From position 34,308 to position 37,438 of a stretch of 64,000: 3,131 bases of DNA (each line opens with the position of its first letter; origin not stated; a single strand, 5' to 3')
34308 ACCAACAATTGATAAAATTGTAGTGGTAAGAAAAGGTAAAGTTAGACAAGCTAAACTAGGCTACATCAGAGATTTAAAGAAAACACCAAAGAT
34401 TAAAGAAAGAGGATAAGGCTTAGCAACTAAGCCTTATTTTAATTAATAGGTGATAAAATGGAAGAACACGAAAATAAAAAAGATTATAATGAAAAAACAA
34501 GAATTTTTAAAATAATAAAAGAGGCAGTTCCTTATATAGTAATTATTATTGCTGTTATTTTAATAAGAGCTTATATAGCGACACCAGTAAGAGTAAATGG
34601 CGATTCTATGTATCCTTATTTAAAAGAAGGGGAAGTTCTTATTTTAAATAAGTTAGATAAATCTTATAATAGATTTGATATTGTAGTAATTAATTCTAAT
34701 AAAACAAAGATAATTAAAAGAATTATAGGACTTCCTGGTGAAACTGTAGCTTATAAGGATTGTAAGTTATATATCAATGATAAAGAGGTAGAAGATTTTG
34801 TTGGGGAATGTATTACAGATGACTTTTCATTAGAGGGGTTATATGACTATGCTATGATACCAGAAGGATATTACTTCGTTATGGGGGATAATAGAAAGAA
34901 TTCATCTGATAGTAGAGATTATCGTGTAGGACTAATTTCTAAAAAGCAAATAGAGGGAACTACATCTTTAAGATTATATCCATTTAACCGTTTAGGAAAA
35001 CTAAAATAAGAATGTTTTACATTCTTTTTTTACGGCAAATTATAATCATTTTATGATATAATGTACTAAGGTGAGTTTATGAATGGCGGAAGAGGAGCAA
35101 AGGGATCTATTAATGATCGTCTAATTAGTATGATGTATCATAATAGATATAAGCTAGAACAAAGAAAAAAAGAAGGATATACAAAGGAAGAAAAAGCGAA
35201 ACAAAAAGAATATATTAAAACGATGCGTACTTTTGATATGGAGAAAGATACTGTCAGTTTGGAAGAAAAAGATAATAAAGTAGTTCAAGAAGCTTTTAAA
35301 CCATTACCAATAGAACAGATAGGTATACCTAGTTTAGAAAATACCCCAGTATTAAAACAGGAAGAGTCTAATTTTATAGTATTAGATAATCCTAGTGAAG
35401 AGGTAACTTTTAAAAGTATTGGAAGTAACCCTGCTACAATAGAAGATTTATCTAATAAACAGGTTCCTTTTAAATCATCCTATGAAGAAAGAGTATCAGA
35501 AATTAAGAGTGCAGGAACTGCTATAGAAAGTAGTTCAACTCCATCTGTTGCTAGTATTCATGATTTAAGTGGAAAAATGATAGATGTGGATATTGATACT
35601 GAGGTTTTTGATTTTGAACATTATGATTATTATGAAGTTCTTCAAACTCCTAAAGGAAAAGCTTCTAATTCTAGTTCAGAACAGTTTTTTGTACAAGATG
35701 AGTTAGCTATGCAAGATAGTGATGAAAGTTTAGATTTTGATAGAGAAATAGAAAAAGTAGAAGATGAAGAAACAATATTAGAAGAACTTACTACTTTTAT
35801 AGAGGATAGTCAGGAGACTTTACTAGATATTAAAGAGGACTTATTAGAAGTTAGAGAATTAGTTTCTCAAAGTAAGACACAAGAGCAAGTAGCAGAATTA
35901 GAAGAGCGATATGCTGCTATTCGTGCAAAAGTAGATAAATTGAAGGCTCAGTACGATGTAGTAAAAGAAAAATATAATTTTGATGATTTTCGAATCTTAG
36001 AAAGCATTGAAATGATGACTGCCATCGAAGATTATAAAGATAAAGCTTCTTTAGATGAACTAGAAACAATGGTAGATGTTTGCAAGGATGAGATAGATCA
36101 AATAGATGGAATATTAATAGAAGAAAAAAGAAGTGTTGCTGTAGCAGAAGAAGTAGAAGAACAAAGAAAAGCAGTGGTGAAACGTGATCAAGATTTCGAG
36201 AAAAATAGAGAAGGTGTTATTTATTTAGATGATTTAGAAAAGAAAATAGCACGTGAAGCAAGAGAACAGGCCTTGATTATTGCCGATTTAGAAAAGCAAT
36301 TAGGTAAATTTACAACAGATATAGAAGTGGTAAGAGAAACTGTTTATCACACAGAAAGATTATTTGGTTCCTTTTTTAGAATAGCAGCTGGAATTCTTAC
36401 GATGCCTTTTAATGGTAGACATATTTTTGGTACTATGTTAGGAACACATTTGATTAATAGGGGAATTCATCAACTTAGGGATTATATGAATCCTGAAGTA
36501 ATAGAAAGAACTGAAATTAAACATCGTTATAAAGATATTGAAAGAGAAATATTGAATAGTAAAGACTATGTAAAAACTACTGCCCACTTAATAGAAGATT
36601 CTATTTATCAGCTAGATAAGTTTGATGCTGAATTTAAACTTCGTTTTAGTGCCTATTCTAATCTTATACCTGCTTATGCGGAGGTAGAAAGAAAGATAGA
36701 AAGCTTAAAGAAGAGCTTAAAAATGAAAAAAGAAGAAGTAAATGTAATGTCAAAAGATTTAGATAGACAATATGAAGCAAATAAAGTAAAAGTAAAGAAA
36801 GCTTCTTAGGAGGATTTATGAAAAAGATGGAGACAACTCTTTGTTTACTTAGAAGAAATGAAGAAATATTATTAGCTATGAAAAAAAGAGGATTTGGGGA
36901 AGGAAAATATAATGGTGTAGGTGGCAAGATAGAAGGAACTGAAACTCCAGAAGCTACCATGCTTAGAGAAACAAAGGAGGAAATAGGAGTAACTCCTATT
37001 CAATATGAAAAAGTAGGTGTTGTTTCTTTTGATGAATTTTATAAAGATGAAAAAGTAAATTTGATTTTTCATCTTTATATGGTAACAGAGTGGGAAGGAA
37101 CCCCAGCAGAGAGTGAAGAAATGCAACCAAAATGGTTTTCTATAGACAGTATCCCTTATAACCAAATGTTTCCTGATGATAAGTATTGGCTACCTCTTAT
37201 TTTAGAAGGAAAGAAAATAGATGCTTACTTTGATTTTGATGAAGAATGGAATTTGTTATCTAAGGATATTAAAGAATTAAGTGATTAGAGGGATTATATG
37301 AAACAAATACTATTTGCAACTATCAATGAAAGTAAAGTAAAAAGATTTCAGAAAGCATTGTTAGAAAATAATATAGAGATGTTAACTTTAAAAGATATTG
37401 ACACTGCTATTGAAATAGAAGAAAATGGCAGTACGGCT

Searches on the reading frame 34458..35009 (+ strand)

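Call 3: search_protein_families(library=pfam, proteins=[window:34458-35009:+], max_evalue=0.01)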
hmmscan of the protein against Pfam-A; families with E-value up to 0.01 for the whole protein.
window:34458-35009:+ (183 aa): 2 families
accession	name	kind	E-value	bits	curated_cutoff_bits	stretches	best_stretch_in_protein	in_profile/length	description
PF10502.14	Peptidase_S26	-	3.9e-40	138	22.9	1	26-173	8-167/168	Signal peptidase, peptidase S26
PF00717.28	Peptidase_S24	-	1.9e-05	24.7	23.3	1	44-91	38-84/116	Peptidase S24-like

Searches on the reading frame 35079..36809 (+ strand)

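Call 3: search_protein_families(library=pfam, proteins=[window:35079-36809:+], max_evalue=0.01)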
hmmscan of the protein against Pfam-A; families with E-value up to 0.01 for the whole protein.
window:35079-36809:+ (576 aa): 1 family
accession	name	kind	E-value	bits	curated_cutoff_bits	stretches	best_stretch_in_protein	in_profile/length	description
PF24141.1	LRR_ComC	-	0.0052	16.9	27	0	43-152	70-178/288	EGF-like domain-containing protein ComC LRR domain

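Call 66: search_protein_families(library=ncbifam, proteins=[window:35079-36809:+], max_evalue=0.00001)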
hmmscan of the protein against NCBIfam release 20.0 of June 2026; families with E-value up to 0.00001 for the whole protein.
window:35079-36809:+ (576 aa): 0 families

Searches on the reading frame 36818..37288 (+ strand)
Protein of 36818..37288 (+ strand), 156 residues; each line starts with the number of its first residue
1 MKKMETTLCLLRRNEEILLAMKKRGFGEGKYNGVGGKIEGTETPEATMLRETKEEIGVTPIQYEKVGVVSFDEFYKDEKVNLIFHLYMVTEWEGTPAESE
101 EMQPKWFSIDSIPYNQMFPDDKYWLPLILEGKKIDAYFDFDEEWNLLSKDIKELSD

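Call 3: search_protein_families(library=pfam, proteins=[window:36818-37288:+], max_evalue=0.01)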
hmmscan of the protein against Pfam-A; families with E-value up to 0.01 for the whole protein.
window:36818-37288:+ (156 aa): 1 family
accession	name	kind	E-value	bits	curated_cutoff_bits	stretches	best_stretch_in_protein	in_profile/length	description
PF00293.34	NUDIX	-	2.4e-16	60.4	21.1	1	6-126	5-132/134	NUDIX domain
